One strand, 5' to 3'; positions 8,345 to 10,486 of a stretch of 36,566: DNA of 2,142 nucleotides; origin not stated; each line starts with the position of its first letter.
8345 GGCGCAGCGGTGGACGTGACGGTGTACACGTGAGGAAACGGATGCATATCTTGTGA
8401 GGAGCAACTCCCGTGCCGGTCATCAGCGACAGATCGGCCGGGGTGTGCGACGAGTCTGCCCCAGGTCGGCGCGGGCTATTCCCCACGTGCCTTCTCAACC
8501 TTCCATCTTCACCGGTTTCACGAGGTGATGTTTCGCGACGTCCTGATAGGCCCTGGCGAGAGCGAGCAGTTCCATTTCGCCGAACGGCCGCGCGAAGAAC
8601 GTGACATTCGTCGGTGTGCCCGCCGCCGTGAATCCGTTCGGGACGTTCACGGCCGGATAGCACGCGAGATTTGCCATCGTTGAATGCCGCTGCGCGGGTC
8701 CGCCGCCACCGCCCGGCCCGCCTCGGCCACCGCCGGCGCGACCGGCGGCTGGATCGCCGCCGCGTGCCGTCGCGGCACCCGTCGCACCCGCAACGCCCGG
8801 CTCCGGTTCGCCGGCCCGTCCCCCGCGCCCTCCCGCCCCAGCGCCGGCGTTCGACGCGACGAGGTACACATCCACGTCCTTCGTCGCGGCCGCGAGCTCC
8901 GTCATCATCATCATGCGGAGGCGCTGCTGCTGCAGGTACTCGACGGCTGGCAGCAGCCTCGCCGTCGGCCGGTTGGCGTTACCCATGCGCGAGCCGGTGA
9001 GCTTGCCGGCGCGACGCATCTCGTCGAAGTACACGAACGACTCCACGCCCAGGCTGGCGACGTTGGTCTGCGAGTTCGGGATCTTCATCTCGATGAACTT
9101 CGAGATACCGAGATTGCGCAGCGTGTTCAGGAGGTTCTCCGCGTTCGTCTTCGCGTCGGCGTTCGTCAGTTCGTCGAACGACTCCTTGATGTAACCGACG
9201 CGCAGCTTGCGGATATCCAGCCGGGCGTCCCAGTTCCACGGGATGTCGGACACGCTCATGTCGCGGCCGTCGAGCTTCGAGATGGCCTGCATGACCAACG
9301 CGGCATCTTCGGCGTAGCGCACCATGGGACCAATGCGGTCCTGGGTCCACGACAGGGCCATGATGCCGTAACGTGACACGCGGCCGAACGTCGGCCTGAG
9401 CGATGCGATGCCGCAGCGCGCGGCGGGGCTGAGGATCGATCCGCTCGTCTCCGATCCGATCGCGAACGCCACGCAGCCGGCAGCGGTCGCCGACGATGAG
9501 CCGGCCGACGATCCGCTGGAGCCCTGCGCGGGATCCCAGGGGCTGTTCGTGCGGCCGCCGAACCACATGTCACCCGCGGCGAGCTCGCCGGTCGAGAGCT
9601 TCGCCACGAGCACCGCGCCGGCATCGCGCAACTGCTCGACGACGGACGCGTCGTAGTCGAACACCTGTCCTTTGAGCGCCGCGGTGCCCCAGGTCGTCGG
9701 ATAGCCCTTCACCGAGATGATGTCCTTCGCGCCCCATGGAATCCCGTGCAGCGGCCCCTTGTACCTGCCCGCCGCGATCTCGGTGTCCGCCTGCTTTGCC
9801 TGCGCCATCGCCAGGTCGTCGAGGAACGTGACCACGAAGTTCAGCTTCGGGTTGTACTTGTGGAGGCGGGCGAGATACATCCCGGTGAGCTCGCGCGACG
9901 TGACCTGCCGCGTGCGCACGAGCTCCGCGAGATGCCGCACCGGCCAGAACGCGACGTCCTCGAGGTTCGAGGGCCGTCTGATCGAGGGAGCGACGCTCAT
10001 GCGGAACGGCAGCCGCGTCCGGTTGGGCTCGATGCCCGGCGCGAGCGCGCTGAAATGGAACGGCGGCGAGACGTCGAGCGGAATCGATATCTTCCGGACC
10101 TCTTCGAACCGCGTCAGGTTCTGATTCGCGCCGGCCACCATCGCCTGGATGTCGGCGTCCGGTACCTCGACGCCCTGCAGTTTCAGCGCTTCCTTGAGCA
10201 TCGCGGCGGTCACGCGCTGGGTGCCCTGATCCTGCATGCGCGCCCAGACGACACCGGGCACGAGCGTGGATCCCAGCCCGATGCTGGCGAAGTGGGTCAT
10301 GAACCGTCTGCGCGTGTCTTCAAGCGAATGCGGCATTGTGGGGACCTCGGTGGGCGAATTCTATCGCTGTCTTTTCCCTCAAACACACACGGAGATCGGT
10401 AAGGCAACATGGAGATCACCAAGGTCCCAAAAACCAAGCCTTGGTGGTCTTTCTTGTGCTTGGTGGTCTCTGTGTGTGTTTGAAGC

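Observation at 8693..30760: Recurrent GGRGG(R/Q)AGG low-complexity modules inserted in four unrelated exported proteins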

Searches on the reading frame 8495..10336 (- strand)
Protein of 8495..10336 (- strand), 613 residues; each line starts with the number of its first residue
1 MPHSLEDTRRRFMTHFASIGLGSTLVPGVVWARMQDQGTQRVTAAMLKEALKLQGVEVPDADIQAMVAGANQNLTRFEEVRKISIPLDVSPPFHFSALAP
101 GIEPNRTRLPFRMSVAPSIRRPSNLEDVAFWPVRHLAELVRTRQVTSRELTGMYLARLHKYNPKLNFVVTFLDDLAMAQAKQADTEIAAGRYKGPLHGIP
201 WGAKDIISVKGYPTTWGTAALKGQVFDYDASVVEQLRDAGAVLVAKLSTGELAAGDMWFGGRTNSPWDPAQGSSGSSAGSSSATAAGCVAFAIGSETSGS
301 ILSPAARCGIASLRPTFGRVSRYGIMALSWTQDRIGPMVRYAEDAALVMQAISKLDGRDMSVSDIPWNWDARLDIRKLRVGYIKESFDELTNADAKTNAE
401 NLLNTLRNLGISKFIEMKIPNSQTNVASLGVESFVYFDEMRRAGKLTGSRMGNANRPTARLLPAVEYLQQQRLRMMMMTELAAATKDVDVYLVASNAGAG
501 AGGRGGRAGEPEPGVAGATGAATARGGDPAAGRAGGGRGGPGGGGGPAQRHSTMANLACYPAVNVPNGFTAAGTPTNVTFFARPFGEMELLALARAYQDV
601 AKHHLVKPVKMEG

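Call 7: search_protein_families(library=pfam, proteins=[window:8495-10336:-])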
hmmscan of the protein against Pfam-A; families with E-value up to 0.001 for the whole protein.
window:8495-10336:- (613 aa): 1 family
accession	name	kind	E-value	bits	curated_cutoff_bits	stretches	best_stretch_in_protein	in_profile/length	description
PF01425.27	Amidase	-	4.1e-78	263.9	27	1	149-439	1-296/445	Amidase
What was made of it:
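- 8495..10336 (-): Tat-exported amidase-signature enzyme (host 1). Pfam Amidase, E = 4e-78 (call 7).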

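Call 25: find_homologous_proteins(query=window:8495-10336:-, max_evalue=1e-10)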
Query window:8495-10336:- (613 aa): 8000 proteins with E <= 1e-10 among 8000 candidates; the best 120 are listed.
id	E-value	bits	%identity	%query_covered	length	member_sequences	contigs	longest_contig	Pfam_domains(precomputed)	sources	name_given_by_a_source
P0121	0.0e+0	1377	100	100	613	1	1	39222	PF01425.27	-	-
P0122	0.0e+0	1220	87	100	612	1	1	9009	PF01425.27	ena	-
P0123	0.0e+0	1196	85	100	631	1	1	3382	PF01425.27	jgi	jgi:Asp-tRNA(Asn)/Glu-tRNA(Gln) amidotransferase A subunit family amidase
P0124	0.0e+0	1191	91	79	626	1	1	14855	PF01425.27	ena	-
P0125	0.0e+0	1190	86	98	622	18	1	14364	PF01425.27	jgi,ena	-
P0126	0.0e+0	1172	83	100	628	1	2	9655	PF01425.27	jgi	jgi:Asp-tRNA(Asn)/Glu-tRNA(Gln) amidotransferase A subunit family amidase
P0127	0.0e+0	1169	83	100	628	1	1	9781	PF01425.27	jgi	jgi:Asp-tRNA(Asn)/Glu-tRNA(Gln) amidotransferase A subunit family amidase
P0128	0.0e+0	1163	88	81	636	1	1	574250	PF01425.27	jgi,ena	-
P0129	0.0e+0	1153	88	80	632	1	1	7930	PF01425.27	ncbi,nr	ncbi:MAG TPA: amidase [Vicinamibacterales bacterium]|nr:amidase [Vicinamibacterales bacterium]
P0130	0.0e+0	1152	87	80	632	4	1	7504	PF01425.27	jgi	-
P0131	0.0e+0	1152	87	80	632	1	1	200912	PF01425.27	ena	-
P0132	0.0e+0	1145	82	100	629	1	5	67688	PF01425.27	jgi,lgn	jgi:Asp-tRNA(Asn)/Glu-tRNA(Gln) amidotransferase A subunit family amidase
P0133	0.0e+0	1143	87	80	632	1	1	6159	PF01425.27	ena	-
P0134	0.0e+0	1138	82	98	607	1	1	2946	PF01425.27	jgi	jgi:Asp-tRNA(Asn)/Glu-tRNA(Gln) amidotransferase A subunit family amidase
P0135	0.0e+0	1136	81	100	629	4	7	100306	PF01425.27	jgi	jgi:Asp-tRNA(Asn)/Glu-tRNA(Gln) amidotransferase A subunit family amidase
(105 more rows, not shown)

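Call 30: search_solved_structures(query=window:8495-10336:-, show_alignments=2, max_evalue=1e-10)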
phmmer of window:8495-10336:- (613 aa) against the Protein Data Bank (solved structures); distinct sequences matched with E-value up to 1e-10: 56.
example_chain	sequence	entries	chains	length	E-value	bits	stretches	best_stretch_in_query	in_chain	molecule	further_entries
2df4_A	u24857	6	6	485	6.1e-50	173.5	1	130-430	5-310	Glutamyl-tRNA(Gln) amidotransferase subunit A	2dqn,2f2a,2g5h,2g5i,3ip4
4wj3_A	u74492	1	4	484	9.9e-49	169.5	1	135-425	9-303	Glutamyl-tRNA(Gln) amidotransferase subunit A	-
3h0l_A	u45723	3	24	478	5.5e-44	153.8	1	134-423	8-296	Glutamyl-tRNA(Gln) amidotransferase subunit A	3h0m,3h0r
5ac3_A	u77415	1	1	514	1.9e-40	142.2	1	142-599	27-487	PEPTIDE AMIDASE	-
5ewq_A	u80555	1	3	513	3.5e-40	141.3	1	132-365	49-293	Amidase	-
1m21_A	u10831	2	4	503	5.2e-40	140.7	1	142-599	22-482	Peptide Amidase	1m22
3kfu_E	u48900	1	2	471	9.9e-38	133.2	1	141-413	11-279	Glutamyl-tRNA(Gln) amidotransferase subunit A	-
6dhv_A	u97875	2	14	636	1.1e-37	133.1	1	126-494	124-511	Fatty acid amide hydrolase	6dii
3al0_A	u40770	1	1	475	2.7e-37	131.8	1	190-429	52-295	Glutamyl-tRNA(Gln) amidotransferase subunit A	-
2gi3_A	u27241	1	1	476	2.7e-37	131.8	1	190-429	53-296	Glutamyl-tRNA(Gln) amidotransferase subunit A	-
8eww_A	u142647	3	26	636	2.9e-37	131.7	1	126-494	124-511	Fatty acid amide hydrolase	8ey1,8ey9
2dc0_A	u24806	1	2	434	2.6e-30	108.7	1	155-353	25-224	probable amidase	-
6c62_A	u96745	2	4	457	1.2e-28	103.2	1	144-493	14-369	Biuret hydrolase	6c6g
9giz_A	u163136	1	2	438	8.8e-28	100.3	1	137-355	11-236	UMG-SP-1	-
6te4_A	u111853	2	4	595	9.5e-28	100.2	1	132-352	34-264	Tse8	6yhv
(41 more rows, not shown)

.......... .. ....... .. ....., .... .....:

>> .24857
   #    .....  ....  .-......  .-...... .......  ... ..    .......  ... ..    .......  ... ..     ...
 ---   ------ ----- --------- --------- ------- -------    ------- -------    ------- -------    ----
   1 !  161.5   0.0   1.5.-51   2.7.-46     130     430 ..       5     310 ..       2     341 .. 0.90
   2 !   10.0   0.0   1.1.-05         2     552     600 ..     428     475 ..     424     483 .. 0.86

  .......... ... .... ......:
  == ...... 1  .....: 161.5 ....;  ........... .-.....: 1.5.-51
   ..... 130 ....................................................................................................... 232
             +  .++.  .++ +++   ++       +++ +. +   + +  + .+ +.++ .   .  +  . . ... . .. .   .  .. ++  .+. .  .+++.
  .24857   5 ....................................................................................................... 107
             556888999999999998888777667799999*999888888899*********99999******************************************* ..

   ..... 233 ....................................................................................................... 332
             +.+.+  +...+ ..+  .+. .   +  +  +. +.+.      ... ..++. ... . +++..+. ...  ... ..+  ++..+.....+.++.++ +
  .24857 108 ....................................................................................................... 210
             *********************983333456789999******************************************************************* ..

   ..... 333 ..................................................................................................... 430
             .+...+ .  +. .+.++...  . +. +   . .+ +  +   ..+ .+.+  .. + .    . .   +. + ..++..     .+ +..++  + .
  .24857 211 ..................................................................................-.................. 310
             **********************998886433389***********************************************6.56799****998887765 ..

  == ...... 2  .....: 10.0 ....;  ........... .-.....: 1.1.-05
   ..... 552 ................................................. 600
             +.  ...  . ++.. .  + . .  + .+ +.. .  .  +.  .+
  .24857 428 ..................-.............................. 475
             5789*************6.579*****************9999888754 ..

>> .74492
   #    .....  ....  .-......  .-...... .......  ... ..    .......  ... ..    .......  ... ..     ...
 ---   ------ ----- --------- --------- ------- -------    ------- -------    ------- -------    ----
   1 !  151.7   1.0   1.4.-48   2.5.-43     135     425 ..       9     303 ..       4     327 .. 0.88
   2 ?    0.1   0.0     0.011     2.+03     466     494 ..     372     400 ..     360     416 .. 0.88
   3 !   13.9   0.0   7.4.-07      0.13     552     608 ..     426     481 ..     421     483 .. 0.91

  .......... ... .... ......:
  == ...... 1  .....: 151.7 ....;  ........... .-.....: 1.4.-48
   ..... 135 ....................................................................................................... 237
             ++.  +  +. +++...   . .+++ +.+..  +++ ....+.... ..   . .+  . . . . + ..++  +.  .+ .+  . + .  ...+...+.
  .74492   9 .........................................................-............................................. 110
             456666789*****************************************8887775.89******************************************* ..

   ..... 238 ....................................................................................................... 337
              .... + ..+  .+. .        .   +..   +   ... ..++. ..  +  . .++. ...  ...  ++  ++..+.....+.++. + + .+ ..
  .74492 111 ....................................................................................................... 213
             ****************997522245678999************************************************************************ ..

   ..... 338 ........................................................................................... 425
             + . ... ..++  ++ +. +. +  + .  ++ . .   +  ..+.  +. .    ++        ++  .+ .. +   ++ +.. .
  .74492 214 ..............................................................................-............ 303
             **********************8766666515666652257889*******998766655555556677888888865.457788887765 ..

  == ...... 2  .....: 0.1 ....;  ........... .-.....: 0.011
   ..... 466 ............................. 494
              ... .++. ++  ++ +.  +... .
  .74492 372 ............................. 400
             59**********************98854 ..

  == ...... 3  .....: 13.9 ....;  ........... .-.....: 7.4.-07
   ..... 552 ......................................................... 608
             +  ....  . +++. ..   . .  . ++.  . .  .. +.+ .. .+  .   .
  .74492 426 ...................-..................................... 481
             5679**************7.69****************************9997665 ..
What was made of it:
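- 8693..8854 (-): Amidase RG-rich insert (aa 495-548), between VYLVASN and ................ The aligned gap in GatA 4wj3 is 25 aa against 57 aa here (call 30).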

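Call 43: search_protein_representatives(protein=window:8495-10336:-)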
Query: 613 residues. Proteins with E-value up to 0.001 (for the whole library): 55765; up to 1e-10: 31355; up to 1e-30: 5141. The best 150 are listed.
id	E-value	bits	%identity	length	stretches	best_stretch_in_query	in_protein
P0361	8.1e-222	754.3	62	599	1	4-609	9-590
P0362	1.1e-154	532.6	49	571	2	8-499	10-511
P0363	5.4e-152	523.8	49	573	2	7-500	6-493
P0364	1.4e-146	505.9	46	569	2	7-498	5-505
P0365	1.5e-146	505.8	62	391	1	5-374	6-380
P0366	7.7e-145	500.1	72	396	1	236-612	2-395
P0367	1.3e-139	482.9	47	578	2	37-495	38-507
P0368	9.7e-138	476.7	56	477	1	34-438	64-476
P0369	9.3e-135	466.9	56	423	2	153-503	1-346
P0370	3.6e-132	458.3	49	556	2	32-498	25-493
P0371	4.0e-131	454.8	75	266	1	153-415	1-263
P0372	6.6e-126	437.6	45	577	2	7-493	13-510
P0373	2.6e-125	435.7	59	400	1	46-377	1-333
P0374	7.4e-122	424.3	43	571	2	7-492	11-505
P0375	7.8e-122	424.2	42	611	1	3-608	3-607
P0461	2.6e-86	306.9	45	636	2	122-384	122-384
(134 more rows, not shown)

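Call 48: list_cluster_members(proteins=[P0375, P0461, P0361, P0362, P0364])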
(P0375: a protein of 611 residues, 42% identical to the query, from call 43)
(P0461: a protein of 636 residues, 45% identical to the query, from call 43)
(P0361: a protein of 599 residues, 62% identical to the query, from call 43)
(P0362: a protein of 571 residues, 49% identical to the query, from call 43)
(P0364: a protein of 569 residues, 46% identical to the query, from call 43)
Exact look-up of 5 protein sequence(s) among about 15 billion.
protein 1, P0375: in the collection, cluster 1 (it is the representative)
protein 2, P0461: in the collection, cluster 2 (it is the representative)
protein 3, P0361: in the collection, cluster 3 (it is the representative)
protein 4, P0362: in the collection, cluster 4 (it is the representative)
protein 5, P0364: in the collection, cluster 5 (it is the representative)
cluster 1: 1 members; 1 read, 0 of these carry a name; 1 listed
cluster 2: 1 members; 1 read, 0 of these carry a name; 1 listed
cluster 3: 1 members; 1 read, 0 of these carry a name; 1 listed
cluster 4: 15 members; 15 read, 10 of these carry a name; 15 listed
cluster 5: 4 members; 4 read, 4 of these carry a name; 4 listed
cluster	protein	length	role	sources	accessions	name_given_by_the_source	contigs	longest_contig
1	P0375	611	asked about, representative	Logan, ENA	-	-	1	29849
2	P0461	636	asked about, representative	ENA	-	-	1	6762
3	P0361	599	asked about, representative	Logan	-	-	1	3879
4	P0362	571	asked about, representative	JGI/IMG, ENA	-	Asp-tRNA(Asn)/Glu-tRNA(Gln) amidotransferase A subunit family amidase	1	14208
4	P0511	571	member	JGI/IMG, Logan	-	Asp-tRNA(Asn)/Glu-tRNA(Gln) amidotransferase A subunit family amidase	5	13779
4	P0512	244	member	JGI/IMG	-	Asp-tRNA(Asn)/Glu-tRNA(Gln) amidotransferase A subunit family amidase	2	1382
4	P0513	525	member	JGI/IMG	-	Asp-tRNA(Asn)/Glu-tRNA(Gln) amidotransferase A subunit family amidase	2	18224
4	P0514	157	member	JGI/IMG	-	hypothetical protein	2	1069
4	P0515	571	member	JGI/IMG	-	Asp-tRNA(Asn)/Glu-tRNA(Gln) amidotransferase A subunit family amidase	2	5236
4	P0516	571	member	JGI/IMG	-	Asp-tRNA(Asn)/Glu-tRNA(Gln) amidotransferase A subunit family amidase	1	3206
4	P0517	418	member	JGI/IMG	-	Asp-tRNA(Asn)/Glu-tRNA(Gln) amidotransferase A subunit family amidase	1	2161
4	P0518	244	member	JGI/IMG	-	Asp-tRNA(Asn)/Glu-tRNA(Gln) amidotransferase A subunit family amidase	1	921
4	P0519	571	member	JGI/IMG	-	Asp-tRNA(Asn)/Glu-tRNA(Gln) amidotransferase A subunit family amidase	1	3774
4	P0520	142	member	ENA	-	-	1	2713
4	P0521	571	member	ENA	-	-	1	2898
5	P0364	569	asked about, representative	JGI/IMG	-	Asp-tRNA(Asn)/Glu-tRNA(Gln) amidotransferase A subunit family amidase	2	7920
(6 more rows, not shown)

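Call 49: find_encoding_contigs(protein=P0375, flank=10000, max_places=2)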
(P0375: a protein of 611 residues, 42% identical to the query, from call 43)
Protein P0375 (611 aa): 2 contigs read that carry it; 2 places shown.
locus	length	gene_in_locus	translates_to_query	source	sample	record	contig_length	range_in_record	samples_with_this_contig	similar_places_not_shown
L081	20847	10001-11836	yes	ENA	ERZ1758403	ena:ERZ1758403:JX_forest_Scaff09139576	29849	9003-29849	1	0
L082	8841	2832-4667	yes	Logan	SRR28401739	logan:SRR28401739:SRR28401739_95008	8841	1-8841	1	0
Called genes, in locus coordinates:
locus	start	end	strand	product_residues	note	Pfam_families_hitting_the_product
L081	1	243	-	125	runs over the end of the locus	PF00190:Cupin_1 (weak), PF07883:Cupin_2, PF03079:ARD (weak), PF02311:AraC_binding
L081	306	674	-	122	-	-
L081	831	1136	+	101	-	-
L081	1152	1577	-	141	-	PF02566:OsmC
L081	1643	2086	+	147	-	PF02657:SufE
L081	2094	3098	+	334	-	PF01370:Epimerase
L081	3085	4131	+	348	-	PF00701:DHDPS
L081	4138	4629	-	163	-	-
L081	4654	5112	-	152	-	PF00072:Response_reg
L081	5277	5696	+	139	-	-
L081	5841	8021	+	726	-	PF07715:Plug, PF00593:TonB_dep_Rec_b-barrel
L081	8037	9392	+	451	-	PF13088:BNR_2, PF24316:Tli3 (faint), PF02012:BNR (faint), PF13088:BNR_2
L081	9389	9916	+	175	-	PF08534:Redoxin, PF00578:AhpC-TSA, PF13905:Thioredoxin_8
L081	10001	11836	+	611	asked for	PF01425:Amidase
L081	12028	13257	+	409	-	PF06580:His_kinase, PF02518:HATPase_c (weak)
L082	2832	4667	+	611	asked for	PF01425:Amidase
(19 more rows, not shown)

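Call 54: search_protein_families(library=ncbifam, proteins=[window:8495-10336:-], max_evalue=0.01)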
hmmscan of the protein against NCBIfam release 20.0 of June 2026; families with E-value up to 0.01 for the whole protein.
window:8495-10336:- (613 aa): 26 families (the best 25 are shown)
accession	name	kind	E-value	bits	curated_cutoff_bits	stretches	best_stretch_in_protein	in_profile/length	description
TIGR00132.1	gatA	equivalog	1.4e-62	212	481.1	1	137-427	2-294/466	Asp-tRNA(Asn)/Glu-tRNA(Gln) amidotransferase subunit GatA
NF006006.0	PRK08137.1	equivalog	1.7e-60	205.3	534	2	134-420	37-337/529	amidase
NF005688.0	PRK07488.1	equivalog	1e-57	196.1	532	1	131-431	11-301/474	indoleacetamide hydrolase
NF005300.0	PRK06828.1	subfamily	4.9e-55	186.9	494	2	135-425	17-330/491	amidase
NF006631.0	PRK09201.1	equivalog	5.9e-55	186.8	461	1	132-494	8-376/466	AtzE family amidohydrolase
NF004816.0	PRK06170.1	equivalog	1.6e-54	185.4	503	1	126-412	7-303/493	amidase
NF005450.0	PRK07042.1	equivalog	1.7e-53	181.8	458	2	134-386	10-263/464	amidase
NF005687.0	PRK07487.1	subfamily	3.2e-53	181.2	428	1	131-375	8-259/468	amidase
NF005686.0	PRK07486.1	subfamily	1.3e-52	179.1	465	2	124-411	7-303/486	amidase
TIGR02715.1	amido_AtzE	subfamily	9.8e-52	176.4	425.75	1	136-495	5-370/452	AtzE family amidohydrolase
NF004815.0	PRK06169.1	equivalog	1.2e-51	175.7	506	2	135-411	14-296/471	amidase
NF009119.0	PRK12470.1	equivalog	3.3e-49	168.2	498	2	126-363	4-242/462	amidase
NF004717.0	PRK06061.1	equivalog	5e-46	157.4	498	2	133-360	19-247/483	amidase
NF005219.0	PRK06707.1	equivalog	1.4e-42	145.9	498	2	133-365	73-316/536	amidase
NF005565.0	PRK07235.1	subfamily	7.2e-40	137.1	545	1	182-421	75-320/506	amidase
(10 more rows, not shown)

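Call 57: predict_structure(alignment_id=A2)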
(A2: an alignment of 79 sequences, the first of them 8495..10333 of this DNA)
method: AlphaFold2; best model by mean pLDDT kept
length: 612 residues; sequences in the alignment: 79
mean_pLDDT: 87.7   pTM: 0.88
mean pLDDT of the five models: 87.7, 86.9, 86.2, 86.0, 83.9
residues with pLDDT >= 90: 405; 70-90: 131; 50-70: 27; < 50: 49
segments of 3 or more residues with pLDDT < 50: 498-542
pLDDT, mean of each block of 10 residues (from residue 1): 76 60 60 82 89 84 88 86 89 85 96 97 97 98 99 98 98 99 99 99 98 95 97 99 98 93 96 95 98 95 97 97 90 97 99 95 97 98 96 97 98 93 74 87 82 69 89 94 97 73 38 33 32 34 76 94 97 96 98 98 95 71
secondary structure, 60 per line:
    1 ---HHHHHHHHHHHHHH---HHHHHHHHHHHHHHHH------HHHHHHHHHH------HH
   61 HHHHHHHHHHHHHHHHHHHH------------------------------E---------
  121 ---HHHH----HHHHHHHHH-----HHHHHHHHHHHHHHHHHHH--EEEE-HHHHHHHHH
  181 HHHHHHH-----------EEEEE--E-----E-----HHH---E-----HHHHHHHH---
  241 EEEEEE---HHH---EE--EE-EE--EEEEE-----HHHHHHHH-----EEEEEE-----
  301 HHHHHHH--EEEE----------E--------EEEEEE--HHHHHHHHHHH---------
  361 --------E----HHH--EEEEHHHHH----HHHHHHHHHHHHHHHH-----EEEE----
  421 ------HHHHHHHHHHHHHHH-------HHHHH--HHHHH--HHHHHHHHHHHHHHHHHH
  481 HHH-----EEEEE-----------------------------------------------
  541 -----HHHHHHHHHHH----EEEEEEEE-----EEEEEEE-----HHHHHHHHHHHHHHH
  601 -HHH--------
elements in order: H4-17 H21-36 H43-52 H59-80 H124-127 H132-140 H146-164 E167-170 H172-187 E199-203 H230-237 E241-246 E267-271 H277-284 E290-295 H301-307 E310-313 E333-338 H341-351 E379-382 H383-387 H392-407 E413-416 H427-441 H449-453 H456-460 H463-483 E489-493 H546-556 E561-568 E574-580 H586-600
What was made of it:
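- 8693..8854 (-): pLDDT is below 50 only at aa 498-542 (call 57).
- Disordered: the amidase model has pLDDT below 50 only at aa 498-542 (call 57).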
